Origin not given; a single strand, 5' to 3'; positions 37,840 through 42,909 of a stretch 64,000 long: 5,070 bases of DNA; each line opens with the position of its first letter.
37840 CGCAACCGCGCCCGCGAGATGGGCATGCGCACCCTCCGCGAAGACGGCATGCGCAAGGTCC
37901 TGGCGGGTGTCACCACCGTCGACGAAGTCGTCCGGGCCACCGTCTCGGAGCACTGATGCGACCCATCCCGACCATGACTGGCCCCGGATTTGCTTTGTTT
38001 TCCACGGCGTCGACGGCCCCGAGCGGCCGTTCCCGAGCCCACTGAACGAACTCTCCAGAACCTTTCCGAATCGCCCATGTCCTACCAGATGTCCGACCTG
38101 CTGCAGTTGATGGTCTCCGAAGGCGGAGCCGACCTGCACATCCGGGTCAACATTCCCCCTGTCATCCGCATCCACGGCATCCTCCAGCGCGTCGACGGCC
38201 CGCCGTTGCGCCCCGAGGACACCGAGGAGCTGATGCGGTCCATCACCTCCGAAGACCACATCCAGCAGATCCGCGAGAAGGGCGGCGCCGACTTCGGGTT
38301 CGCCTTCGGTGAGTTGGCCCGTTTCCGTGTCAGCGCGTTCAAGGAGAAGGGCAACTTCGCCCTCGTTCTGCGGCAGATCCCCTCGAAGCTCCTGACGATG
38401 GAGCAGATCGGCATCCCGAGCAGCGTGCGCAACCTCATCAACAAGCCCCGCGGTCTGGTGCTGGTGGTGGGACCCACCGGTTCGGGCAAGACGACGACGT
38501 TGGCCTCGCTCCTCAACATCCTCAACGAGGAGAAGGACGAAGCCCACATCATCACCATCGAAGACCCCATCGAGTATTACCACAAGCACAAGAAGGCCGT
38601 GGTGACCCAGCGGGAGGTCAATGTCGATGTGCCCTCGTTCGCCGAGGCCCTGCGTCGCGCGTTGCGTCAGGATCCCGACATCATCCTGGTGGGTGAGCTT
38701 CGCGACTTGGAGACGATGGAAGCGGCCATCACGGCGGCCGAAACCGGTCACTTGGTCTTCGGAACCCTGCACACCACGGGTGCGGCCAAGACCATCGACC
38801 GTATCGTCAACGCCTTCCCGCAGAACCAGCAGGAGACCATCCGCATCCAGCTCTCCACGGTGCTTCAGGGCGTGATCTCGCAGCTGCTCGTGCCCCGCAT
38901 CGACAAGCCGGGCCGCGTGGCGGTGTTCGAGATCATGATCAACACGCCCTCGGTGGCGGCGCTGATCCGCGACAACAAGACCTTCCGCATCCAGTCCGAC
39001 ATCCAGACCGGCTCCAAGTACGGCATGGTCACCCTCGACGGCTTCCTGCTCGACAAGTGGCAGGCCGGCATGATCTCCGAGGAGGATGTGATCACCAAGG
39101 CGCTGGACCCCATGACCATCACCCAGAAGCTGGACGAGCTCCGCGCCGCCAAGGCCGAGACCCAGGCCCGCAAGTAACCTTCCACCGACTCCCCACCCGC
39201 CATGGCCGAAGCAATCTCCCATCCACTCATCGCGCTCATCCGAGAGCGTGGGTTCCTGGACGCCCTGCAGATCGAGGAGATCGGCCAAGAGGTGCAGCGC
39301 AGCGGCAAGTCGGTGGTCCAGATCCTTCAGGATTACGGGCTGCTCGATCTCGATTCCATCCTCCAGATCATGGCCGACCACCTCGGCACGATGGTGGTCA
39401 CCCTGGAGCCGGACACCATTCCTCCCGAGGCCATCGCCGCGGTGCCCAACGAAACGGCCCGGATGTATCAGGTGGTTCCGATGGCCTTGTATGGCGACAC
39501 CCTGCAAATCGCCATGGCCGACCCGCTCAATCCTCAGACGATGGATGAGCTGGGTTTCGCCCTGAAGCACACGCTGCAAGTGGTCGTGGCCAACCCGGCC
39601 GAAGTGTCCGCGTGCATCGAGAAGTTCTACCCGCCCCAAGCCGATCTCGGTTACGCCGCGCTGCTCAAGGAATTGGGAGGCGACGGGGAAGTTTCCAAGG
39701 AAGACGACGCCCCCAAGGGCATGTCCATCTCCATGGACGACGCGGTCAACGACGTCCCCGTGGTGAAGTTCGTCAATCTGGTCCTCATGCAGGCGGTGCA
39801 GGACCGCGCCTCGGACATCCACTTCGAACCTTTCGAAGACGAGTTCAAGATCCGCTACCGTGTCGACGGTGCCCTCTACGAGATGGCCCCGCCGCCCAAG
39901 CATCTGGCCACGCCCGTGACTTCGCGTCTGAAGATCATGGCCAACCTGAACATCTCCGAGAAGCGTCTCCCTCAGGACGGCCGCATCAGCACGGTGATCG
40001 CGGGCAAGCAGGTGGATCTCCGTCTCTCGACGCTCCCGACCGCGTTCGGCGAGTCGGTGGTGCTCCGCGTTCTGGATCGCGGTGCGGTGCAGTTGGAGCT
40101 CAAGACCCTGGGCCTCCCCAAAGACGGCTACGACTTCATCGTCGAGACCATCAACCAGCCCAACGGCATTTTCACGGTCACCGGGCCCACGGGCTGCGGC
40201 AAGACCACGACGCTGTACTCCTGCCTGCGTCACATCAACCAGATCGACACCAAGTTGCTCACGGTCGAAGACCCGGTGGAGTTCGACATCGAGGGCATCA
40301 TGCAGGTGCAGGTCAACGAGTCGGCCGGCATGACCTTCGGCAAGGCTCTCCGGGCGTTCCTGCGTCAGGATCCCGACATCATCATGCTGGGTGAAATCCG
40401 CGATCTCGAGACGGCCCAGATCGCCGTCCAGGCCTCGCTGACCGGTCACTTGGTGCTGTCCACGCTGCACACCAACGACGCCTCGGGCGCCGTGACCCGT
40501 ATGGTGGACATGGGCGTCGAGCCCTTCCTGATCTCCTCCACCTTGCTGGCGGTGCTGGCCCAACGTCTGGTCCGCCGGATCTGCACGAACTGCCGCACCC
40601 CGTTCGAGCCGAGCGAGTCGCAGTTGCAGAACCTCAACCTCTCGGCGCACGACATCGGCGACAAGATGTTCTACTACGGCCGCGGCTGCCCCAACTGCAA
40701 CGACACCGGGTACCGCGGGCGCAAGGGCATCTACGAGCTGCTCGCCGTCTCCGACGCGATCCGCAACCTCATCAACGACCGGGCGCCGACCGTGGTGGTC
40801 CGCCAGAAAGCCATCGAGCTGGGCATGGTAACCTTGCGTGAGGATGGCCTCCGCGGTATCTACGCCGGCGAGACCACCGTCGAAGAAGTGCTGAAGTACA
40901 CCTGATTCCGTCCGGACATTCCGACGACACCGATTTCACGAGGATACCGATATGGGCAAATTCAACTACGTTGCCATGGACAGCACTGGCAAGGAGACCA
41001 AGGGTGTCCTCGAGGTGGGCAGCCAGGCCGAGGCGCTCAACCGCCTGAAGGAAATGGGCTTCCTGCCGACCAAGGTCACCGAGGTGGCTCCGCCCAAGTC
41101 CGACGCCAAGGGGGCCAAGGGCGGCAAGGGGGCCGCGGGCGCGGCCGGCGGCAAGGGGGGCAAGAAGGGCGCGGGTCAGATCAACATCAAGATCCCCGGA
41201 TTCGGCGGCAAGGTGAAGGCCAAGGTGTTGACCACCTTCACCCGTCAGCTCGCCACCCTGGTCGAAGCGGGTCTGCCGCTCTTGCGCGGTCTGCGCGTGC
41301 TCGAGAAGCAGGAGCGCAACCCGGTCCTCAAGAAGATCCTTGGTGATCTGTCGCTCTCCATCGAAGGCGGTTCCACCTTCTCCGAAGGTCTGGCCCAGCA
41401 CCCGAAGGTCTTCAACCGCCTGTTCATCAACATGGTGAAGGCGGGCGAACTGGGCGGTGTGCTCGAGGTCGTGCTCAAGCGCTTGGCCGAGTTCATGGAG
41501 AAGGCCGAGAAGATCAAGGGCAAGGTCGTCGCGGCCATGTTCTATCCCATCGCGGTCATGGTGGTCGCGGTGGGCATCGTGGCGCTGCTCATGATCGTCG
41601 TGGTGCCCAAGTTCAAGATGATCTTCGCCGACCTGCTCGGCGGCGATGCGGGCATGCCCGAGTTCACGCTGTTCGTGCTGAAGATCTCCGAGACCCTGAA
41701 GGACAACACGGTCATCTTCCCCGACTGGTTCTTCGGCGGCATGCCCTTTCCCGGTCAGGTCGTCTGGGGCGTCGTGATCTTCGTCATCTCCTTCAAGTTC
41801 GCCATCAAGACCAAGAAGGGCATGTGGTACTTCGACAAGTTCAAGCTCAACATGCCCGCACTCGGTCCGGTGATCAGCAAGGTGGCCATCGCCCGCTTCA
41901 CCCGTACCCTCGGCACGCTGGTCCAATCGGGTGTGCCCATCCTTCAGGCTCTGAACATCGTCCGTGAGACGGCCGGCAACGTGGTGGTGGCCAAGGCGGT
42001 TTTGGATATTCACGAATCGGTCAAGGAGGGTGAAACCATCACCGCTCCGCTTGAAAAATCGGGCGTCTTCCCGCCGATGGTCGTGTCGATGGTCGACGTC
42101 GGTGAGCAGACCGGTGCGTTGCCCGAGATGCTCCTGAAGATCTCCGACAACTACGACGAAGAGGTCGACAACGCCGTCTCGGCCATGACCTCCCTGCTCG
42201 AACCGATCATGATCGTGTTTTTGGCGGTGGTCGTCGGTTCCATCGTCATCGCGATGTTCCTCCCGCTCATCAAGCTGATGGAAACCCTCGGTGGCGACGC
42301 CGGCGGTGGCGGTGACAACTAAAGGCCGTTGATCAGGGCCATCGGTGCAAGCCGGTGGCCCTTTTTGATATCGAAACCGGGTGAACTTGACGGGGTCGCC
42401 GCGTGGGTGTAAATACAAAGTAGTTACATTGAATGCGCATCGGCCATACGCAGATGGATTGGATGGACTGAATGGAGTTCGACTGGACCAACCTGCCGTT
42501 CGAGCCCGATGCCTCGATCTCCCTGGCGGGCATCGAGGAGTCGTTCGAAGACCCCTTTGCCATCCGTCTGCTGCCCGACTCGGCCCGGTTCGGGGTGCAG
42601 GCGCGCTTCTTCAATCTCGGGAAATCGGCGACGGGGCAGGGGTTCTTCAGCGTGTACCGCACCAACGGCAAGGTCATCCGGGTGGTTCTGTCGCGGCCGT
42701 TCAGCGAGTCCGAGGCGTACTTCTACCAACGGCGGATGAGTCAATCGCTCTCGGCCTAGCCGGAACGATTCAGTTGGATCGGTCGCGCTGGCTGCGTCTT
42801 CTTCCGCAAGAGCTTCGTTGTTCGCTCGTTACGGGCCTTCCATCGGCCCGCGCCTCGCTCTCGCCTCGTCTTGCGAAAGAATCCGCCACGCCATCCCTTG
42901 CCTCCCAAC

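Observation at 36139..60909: Split ~25-kb type IV filament locus: retraction ATPase plus two assembly ATPases, then a 17.6-kb pseudopilin operon ending in two giant genes, with no secretin in sight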

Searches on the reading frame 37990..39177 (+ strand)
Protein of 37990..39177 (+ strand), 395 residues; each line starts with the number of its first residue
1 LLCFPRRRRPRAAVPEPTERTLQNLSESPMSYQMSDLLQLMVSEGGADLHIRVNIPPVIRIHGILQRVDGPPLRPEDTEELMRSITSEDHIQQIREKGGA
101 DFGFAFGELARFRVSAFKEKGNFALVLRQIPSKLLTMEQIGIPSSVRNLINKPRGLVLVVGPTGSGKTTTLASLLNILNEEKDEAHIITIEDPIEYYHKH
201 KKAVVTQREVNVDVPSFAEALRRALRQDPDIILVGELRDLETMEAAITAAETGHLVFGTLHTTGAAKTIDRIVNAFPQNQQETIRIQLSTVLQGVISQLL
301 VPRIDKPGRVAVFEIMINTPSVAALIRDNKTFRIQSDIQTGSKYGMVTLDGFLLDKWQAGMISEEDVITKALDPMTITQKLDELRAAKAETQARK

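Call 4: search_protein_families(library=pfam, proteins=[window:37990-39177:+], max_evalue=0.01)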
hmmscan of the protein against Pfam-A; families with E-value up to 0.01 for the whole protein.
window:37990-39177:+ (395 aa): 22 families
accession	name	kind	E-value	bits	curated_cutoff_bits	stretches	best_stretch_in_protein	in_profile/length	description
PF00437.27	T2SSE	-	5.5e-51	173.8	24.9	1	90-310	71-287/370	Type II/IV secretion system protein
PF13401.12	AAA_22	-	2.3e-06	28.4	27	1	153-193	4-44/130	AAA domain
PF13191.12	AAA_16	-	8.4e-06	26.8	32.6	1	153-228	22-105/167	AAA ATPase domain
PF04851.21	ResIII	-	1.7e-05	25.2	22.5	1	140-267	9-141/164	Type III restriction enzyme, res subunit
PF13604.12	AAA_30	-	3.8e-05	24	27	1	146-221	10-77/191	AAA domain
PF00448.28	SRP54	-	4.1e-05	23.8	22.7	1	156-190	3-37/196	SRP54-type protein, GTPase domain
PF12775.13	AAA_7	-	0.00023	21.2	25.8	1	150-189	29-68/181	P-loop containing dynein motor region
PF01935.23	DUF87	-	0.00024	21.7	23.2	1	157-200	26-68/220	Helicase HerA, central domain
PF20720.3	nSTAND3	-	0.00044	20.4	27.2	1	154-205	17-69/155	Novel STAND NTPase 3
PF13476.12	AAA_23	-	0.00056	21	27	1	154-183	19-48/201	AAA domain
PF00005.33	ABC_tran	-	0.00087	20.3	25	1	156-205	13-64/137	ABC transporter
PF13245.12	AAA_19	-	0.00089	19.9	25.1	1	154-189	11-46/134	AAA domain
PF25199.1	nSTAND_NTPase5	-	0.00094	19.5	34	1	151-196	38-82/145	Novel STAND NTPase 5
PF13086.12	AAA_11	-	0.0012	19.1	27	1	148-251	12-105/257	AAA domain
PF03029.23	ATP_bind_1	-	0.0022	18.3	27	1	159-190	1-32/240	Conserved hypothetical ATP binding protein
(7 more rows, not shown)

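Call 20: search_protein_families(library=ncbifam, proteins=[window:38077-39177:+], max_evalue=0.01)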
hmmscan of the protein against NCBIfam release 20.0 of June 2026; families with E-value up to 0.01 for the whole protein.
window:38077-39177:+ (366 aa): 31 families (the best 25 are shown)
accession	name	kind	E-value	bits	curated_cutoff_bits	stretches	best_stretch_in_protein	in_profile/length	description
TIGR01420.1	pilT_fam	subfamily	1.2e-131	439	319.1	1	5-345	2-341/343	PilT/PilU family type 4a pilus ATPase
TIGR02525.1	plasmid_TraJ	equivalog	3.1e-49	167.9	368.3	1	50-292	69-317/372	plasmid transfer ATPase TraJ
TIGR02538.1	type_IV_pilB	equivalog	1.4e-48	165.9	675.65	1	83-245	268-431/564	type IV-A pilus assembly ATPase PilB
TIGR02533.1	type_II_gspE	equivalog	5e-44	150.8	630.25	1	106-275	220-382/486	type II secretion system ATPase GspE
TIGR02524.1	dot_icm_DotB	equivalog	5.3e-44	150.9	463.3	1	5-335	6-347/358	Dot/Icm type IV secretion system ATPase DotB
NF007755.0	PRK10436.1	equivalog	1e-40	139.8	617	1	30-274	117-357/465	type II secretion system protein GspE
NF041000.1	ATPase_ComGA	equivalog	1.4e-39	135.7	300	1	81-273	80-266/267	competence type IV pilus ATPase ComGA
NF053534.1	T4PilAsmATPsTfpB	equivalog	3.3e-38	131.4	850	1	116-247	327-453/584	type IV pilus assembly ATPase TfpB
NF058587.1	archaellum_moto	equivalog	1.8e-18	66.6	550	1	128-244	278-394/527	archaellum flagellar ATPase motor FlaI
TIGR02782.1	TrbB_P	equivalog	1.1e-16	61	304.55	1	117-254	129-263/303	P-type conjugative transfer ATPase TrbB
TIGR03819.1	heli_sec_ATPase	hypoth_equivalog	1.5e-16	60.5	373.15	1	118-264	172-320/340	TadA family conjugal transfer-associated ATPase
TIGR02788.1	VirB11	equivalog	4.8e-16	58.6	249.95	1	102-264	121-282/308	P-type DNA transfer ATPase VirB11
NF010469.0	PRK13894.1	subfamily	2.9e-14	53.2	508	1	104-253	132-274/320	conjugal transfer ATPase TrbB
NF053672.1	bindosome_BasE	exception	2.5e-13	49.6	1000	1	122-245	267-390/512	bindosome assembly system ATPase subunit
NF010407.0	PRK13833.1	subfamily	1.3e-11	44.5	499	1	102-260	125-276/323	conjugal transfer protein TrbB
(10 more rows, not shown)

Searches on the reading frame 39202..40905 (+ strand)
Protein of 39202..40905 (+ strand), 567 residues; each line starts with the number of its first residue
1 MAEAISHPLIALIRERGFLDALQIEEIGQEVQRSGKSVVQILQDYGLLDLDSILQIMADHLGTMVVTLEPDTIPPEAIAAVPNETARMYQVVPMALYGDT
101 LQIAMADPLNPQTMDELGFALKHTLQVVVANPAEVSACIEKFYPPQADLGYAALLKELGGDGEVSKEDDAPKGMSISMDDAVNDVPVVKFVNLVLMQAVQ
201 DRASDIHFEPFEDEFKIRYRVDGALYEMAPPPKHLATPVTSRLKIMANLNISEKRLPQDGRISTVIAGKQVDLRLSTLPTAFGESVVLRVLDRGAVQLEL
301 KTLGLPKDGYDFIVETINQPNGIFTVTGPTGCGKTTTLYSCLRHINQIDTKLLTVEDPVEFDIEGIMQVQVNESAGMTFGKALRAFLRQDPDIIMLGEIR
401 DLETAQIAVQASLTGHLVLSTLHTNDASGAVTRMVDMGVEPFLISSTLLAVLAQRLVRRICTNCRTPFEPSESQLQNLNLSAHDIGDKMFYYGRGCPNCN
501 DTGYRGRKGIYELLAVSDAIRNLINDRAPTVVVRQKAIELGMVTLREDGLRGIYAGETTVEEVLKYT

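Call 4: search_protein_families(library=pfam, proteins=[window:39202-40905:+], max_evalue=0.01)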
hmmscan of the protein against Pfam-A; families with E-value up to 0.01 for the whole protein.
window:39202-40905:+ (567 aa): 4 families
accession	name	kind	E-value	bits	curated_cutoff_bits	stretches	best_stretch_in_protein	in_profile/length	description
PF00437.27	T2SSE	-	5.2e-137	456.9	24.9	1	182-564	3-369/370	Type II/IV secretion system protein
PF05157.20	MshEN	-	2.7e-19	69.4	23.1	1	63-147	3-88/90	MshEN domain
PF13401.12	AAA_22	-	0.003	18.3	27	1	320-367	4-51/130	AAA domain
PF13173.12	AAA_14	-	0.008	16.6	27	0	322-411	3-83/129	AAA domain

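Call 20: search_protein_families(library=ncbifam, proteins=[window:39202-40905:+], max_evalue=0.01)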
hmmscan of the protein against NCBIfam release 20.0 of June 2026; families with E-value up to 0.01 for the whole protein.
window:39202-40905:+ (567 aa): 23 families
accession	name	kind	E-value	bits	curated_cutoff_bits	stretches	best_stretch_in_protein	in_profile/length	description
TIGR02533.1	type_II_gspE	equivalog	1.4e-186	620.9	630.25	1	80-567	3-486/486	type II secretion system ATPase GspE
TIGR02538.1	type_IV_pilB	equivalog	1.5e-185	618.1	675.65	1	9-567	2-562/564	type IV-A pilus assembly ATPase PilB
NF053534.1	T4PilAsmATPsTfpB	equivalog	8.4e-143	476.8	850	1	44-565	59-580/584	type IV pilus assembly ATPase TfpB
NF007755.0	PRK10436.1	equivalog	4.5e-136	454.2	617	1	86-565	14-457/465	type II secretion system protein GspE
NF041000.1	ATPase_ComGA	equivalog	9.3e-80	267.5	300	1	194-458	3-266/267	competence type IV pilus ATPase ComGA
TIGR01420.1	pilT_fam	subfamily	1.2e-52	179.3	319.1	1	194-463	5-274/343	PilT/PilU family type 4a pilus ATPase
TIGR02525.1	plasmid_TraJ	equivalog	8.9e-26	90.7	368.3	1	285-437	119-272/372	plasmid transfer ATPase TraJ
TIGR02524.1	dot_icm_DotB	equivalog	2.5e-19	69.7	463.3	1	300-436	117-258/358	Dot/Icm type IV secretion system ATPase DotB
NF058587.1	archaellum_moto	equivalog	3.7e-17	62.3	550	1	317-436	272-395/527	archaellum flagellar ATPase motor FlaI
TIGR02788.1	VirB11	equivalog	5.5e-15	55.2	249.95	1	303-438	127-266/308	P-type DNA transfer ATPase VirB11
TIGR02782.1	TrbB_P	equivalog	6.8e-14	51.8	304.55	1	309-435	125-253/303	P-type conjugative transfer ATPase TrbB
TIGR03819.1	heli_sec_ATPase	hypoth_equivalog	1.5e-12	47.4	373.15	1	255-439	115-302/340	TadA family conjugal transfer-associated ATPase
NF053672.1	bindosome_BasE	exception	1.1e-10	40.9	1000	1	324-463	272-416/512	bindosome assembly system ATPase subunit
NF008411.1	PRK11234.1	equivalog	1.8e-10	39.8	1170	1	8-157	483-631/723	cyclic di-3',5'-guanylate-activated glycosyltransferase NfrB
NF010469.0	PRK13894.1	subfamily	3.8e-10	39.6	508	1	310-435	139-265/320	conjugal transfer ATPase TrbB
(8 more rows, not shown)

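Call 22: search_solved_structures(query=window:39202-40905:+, max_evalue=1e-20)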
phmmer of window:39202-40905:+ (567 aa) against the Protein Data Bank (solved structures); distinct sequences matched with E-value up to 1e-20: 20.
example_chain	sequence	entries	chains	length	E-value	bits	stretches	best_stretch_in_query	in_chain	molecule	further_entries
3jc8_Ba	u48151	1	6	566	3.6e-151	507.4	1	12-564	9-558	Type IV-A pilus assembly ATPase PilB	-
6olj_C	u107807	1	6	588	2.7e-145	488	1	32-567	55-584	Type IV pilus biogenesis ATPase PilB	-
5tsg_B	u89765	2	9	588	5.5e-145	487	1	32-567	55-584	Type IV pilus biogenesis ATPase PilB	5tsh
5zfr_A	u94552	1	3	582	8.6e-143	479.8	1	38-567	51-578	Type IV pilus biogenesis ATPase PilB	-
6f8l_G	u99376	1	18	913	6.1e-139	467.1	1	7-565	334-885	Type IV pilus assembly protein PilF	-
4pht_A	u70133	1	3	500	1.2e-129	436.4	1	105-567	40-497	General secretory pathway protein E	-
1p9r_A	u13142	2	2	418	5.6e-129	434.2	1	168-565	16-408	General secretion pathway protein E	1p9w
4kss_A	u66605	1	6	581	1.4e-128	432.9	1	180-567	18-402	Type II secretion system protein E, hemolysin-coregulated protein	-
4ksr_A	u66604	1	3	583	1.4e-128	432.9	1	180-567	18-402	Type II secretion system protein E, Hemolysin-coregulated protein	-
5oiu_A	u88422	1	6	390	2.2e-115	389.4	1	187-565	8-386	Type IV pilus assembly protein PilF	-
5it5_F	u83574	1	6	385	3.7e-115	388.6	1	188-565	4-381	ATP binding motif-containing protein PilF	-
6ejf_A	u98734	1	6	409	4.6e-115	388.3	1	188-565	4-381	Type IV pilus assembly protein PilF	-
2ewv_A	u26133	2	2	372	6.7e-33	117.2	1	194-458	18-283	twitching motility protein PilT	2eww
2gsz_A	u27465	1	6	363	8.5e-33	116.8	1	194-458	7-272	twitching motility protein PilT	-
8dze_A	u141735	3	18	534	1.9e-32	115.6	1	183-528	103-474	BfpD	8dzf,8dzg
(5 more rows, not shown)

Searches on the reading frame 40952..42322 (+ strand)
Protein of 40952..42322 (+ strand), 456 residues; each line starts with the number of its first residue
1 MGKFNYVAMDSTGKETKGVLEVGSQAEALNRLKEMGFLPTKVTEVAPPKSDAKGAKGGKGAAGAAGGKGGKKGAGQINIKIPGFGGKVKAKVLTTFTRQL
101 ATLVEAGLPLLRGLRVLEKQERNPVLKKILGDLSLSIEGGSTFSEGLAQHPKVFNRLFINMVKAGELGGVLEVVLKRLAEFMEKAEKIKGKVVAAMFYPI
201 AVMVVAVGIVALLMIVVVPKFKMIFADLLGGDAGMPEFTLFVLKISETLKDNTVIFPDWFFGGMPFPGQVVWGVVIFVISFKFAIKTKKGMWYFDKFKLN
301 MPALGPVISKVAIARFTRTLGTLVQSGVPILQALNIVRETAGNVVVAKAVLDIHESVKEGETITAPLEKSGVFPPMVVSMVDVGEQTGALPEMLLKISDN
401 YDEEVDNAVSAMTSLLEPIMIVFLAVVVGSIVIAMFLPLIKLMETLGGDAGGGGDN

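Call 4: search_protein_families(library=pfam, proteins=[window:40952-42322:+], max_evalue=0.01)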
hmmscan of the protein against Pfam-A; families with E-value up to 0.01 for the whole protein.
window:40952-42322:+ (456 aa): 1 family
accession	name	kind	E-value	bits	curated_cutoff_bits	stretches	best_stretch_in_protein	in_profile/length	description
PF00482.28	T2SSF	-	8e-68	226.6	25.2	2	316-438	1-125/125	Type II secretion system (T2SS), protein F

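Call 20: search_protein_families(library=ncbifam, proteins=[window:40952-42322:+], max_evalue=0.01)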
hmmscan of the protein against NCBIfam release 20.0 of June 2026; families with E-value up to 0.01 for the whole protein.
window:40952-42322:+ (456 aa): 6 families
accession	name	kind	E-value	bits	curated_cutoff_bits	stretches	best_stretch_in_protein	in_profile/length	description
NF052606.1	T4PiliAsmPilCMyx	equivalog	2.3e-118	395.7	700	1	71-444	61-416/419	type IV pilus assembly protein PilC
TIGR02120.1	GspF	equivalog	2.3e-111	372.9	424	1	4-444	1-399/401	type II secretion system inner membrane protein GspF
NF052607.1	T4PiliAsmPilCThrm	equivalog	1.1e-106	357.4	700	1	76-446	50-404/406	type IV pilus assembly protein PilC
NF047826.1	T3SSXpsF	equivalog_domain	1.3e-76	258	650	2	89-447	64-405/405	type II secretion system protein XpsF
NF007861.0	PRK10573.1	equivalog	5.8e-69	233.1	401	1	89-448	57-400/401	protein transport protein HofC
NF041012.2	T4P_ComGB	equivalog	2.8e-37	128.8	240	2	169-444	75-332/332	competence type IV pilus assembly protein ComGB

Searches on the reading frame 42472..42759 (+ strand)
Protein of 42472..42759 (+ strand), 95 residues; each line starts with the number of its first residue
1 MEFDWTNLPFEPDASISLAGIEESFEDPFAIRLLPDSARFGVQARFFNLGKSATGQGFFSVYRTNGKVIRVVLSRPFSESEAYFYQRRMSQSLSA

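Call 4: search_protein_families(library=pfam, proteins=[window:42472-42759:+], max_evalue=0.01)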
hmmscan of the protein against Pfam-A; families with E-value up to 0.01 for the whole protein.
window:42472-42759:+ (95 aa): 1 family
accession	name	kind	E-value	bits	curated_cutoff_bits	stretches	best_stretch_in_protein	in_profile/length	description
PF04365.19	BrnT_toxin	-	0.0038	17.9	34.5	1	16-81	15-77/77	Ribonuclease toxin, BrnT, of type II toxin-antitoxin system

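Call 20: search_protein_families(library=ncbifam, proteins=[window:42472-42759:+], max_evalue=0.01)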
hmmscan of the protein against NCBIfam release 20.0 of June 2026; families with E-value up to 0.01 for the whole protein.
window:42472-42759:+ (95 aa): 0 families

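Call 28: search_solved_structures(query=window:42472-42759:+, max_evalue=10, show_alignments=2)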
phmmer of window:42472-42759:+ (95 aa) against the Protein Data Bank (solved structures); distinct sequences matched with E-value up to 10: 0.

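Call 68: find_homologous_proteins(query=window:42472-42759:+, max_evalue=0.001)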
Query window:42472-42759:+ (95 aa): 4411 proteins with E <= 0.001 among 4415 candidates; the best 120 are listed.
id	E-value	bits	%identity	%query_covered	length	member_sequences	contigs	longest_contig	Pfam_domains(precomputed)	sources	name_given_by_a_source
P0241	1.1e-54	200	98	100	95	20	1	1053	-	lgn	-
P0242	5.2e-54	198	98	100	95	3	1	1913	-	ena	-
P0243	4.6e-50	185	88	100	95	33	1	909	-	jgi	jgi:uncharacterized DUF497 family protein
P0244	5.9e-50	185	88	100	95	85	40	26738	-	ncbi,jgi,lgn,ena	jgi:uncharacterized DUF497 family protein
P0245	1.2e-49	184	88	100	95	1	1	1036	-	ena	-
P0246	1.8e-49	183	87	100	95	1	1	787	-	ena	-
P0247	3.1e-49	182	89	98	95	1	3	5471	-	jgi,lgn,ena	jgi:uncharacterized DUF497 family protein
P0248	4.3e-49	182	89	98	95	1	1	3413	-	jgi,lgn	jgi:uncharacterized DUF497 family protein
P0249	6.8e-49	181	89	100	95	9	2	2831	-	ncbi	-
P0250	1.2e-48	181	85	100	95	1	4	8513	-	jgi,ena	jgi:uncharacterized DUF497 family protein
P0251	2.4e-48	180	87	100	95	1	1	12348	-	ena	-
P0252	2.7e-48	179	86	100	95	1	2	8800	-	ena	-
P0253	3.2e-48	179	87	100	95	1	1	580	-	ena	-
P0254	3.3e-48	179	84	100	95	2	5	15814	-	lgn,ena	-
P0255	4.2e-48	179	89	98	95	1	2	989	-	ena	-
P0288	3.9e-42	160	76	100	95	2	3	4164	PF04365.20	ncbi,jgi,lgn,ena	jgi:uncharacterized DUF497 family protein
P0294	5.6e-41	156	74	100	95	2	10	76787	PF04365.20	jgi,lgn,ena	jgi:uncharacterized DUF497 family protein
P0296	4.0e-40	153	73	100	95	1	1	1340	PF04365.20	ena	-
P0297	4.6e-40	153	73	100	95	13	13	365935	PF04365.20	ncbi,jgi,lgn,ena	jgi:uncharacterized protein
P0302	6.1e-39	149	72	100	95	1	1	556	PF04365.20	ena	-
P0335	9.1e-38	146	67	99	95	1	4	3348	PF04365.20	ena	-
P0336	9.5e-38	146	69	99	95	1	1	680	PF04365.20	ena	-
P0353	2.1e-37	145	70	99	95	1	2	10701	PF04365.20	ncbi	-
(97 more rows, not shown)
